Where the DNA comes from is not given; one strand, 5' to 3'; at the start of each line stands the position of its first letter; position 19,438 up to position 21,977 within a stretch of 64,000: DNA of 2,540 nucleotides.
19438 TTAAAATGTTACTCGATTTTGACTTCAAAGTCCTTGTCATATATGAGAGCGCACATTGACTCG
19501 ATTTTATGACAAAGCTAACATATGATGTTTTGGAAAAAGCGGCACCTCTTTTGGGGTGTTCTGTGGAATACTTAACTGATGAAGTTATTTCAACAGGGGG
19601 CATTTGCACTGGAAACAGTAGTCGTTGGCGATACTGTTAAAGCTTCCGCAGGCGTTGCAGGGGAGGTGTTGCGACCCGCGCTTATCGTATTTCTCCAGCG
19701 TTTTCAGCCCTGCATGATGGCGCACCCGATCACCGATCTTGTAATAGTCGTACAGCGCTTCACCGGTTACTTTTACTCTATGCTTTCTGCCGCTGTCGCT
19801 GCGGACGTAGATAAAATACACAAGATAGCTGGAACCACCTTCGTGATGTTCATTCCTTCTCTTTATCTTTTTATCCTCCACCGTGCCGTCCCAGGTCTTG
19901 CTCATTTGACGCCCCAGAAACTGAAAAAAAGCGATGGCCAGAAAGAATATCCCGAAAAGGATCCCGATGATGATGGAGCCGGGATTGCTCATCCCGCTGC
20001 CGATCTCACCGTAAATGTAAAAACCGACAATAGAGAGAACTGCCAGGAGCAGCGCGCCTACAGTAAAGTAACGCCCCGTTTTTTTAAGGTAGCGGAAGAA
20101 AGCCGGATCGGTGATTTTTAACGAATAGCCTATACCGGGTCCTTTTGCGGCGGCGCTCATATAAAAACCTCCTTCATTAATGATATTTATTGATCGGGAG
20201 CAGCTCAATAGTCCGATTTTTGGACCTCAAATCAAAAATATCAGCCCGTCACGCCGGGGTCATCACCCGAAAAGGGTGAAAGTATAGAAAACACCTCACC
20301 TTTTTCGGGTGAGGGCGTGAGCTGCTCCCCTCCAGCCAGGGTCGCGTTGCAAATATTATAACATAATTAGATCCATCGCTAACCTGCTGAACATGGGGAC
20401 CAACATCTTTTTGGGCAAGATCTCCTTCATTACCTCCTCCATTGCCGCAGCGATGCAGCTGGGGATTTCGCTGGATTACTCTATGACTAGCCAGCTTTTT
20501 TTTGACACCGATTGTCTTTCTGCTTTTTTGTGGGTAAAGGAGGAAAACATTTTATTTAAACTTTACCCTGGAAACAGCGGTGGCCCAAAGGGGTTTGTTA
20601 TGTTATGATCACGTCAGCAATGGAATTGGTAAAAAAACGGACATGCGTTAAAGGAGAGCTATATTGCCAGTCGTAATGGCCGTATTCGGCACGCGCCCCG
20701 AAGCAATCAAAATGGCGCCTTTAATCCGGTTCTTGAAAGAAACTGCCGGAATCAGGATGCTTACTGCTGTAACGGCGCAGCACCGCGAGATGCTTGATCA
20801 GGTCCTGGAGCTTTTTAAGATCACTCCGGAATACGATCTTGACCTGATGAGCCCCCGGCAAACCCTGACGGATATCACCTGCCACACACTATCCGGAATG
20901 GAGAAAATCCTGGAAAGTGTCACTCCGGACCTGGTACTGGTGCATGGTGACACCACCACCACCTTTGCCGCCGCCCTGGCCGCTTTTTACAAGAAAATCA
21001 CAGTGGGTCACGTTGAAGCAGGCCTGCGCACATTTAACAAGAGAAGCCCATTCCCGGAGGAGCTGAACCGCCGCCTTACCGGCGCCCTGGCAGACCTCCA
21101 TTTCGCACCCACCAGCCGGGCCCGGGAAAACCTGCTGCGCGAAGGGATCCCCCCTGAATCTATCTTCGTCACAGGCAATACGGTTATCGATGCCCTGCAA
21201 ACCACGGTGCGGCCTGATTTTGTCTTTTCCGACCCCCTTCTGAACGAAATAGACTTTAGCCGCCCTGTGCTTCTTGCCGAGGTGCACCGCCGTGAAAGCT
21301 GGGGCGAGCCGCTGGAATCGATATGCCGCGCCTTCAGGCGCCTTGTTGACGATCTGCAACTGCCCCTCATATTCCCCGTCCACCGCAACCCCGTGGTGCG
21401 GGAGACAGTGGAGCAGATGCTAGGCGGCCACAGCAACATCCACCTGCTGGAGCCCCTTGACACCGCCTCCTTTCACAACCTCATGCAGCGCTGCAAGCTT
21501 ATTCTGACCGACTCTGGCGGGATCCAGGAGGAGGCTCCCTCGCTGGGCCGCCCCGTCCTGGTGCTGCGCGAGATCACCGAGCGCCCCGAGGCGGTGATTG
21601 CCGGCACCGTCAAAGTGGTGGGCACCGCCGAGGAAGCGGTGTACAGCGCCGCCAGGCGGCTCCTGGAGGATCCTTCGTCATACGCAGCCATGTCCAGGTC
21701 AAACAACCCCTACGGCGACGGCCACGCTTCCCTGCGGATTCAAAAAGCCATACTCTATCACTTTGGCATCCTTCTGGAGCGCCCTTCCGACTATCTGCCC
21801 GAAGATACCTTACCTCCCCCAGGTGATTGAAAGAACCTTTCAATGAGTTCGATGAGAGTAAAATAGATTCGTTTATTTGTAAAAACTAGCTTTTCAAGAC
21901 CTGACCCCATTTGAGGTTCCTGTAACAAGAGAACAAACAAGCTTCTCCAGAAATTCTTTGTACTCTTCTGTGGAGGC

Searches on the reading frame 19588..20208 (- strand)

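Call 4: search_protein_families(library=pfam, proteins=[window:19588-20208:-], max_evalue=1)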
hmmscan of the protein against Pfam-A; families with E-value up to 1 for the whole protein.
window:19588-20208:- (207 aa): 12 families
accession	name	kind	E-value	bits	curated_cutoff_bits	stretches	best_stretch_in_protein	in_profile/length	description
PF24315.1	DUF7489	-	5.3e-07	29.8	27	1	103-167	3-60/65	Domain of unknown function (DUF7489)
PF04893.22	Yip1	-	0.0038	17.6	28.6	1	33-103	5-88/173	Yip1 domain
PF13273.12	DUF4064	-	0.0058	17.3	32.1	0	79-105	13-39/102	Protein of unknown function (DUF4064)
PF10694.14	DUF2500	-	0.011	16.6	33.5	1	85-161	8-88/102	Protein of unknown function (DUF2500)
PF13347.12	MFS_2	-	0.011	14.7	27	1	37-96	250-309/427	MFS/sugar transport protein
PF20990.2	DUF2207_C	-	0.049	13.8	33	1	45-116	132-204/247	Predicted membrane protein (DUF2207) C-terminal domain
PF24002.1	DUF7318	-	0.055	14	27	1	50-102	25-80/128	Family of unknown function (DUF7318)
PF11188.13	DUF2975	-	0.13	12.6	27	1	36-96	54-109/130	Protein of unknown function (DUF2975)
PF13567.11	DUF4131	-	0.13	12.3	31.6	1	48-173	7-135/165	Domain of unknown function (DUF4131)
PF17431.7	YpmT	-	0.16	12.5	25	1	80-104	10-34/60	Uncharacterized YmpT-like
PF11014.13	DUF2852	-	0.26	11.9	22.5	1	83-158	18-79/116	Protein of unknown function (DUF2852)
PF12698.13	ABC2_membrane_3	-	0.91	9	31.6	0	45-104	209-267/347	ABC-2 family transporter protein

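Call 42: search_protein_families(library=ncbifam, proteins=[window:19588-20208:-], max_evalue=0.1)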
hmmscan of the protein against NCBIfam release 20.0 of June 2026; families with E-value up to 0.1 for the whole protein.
window:19588-20208:- (207 aa): 1 family
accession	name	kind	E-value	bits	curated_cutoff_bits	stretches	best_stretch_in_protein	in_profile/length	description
NF041635.1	STM3941_fam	subfamily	0.069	13.1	40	1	47-116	7-71/157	STM3941 family protein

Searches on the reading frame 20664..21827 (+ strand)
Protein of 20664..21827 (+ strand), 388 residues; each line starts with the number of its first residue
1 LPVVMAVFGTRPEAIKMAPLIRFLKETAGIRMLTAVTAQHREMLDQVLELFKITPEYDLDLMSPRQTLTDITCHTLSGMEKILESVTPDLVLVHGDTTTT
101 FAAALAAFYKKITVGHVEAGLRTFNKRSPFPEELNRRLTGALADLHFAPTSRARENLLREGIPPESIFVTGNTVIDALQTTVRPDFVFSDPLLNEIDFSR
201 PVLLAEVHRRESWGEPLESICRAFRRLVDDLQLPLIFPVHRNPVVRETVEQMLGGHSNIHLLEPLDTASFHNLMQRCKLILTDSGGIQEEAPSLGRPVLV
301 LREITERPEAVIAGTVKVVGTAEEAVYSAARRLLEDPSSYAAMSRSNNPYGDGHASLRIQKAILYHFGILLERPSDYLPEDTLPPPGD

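Call 9: search_protein_families(library=pfam, proteins=[window:20664-21827:+], max_evalue=0.001)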
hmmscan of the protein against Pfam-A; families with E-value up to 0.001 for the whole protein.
window:20664-21827:+ (388 aa): 3 families
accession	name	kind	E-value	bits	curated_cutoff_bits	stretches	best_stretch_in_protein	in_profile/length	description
PF02350.25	Epimerase_2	-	9.4e-118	393.5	30.6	1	24-363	3-346/347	UDP-N-acetylglucosamine 2-epimerase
PF13579.12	Glyco_trans_4_4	-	4.8e-06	27.4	29.7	1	75-172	59-157/158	Glycosyl transferase 4-like domain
PF13439.12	Glyco_transf_4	-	0.00018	22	28.5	1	77-174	62-166/170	Glycosyltransferase Family 4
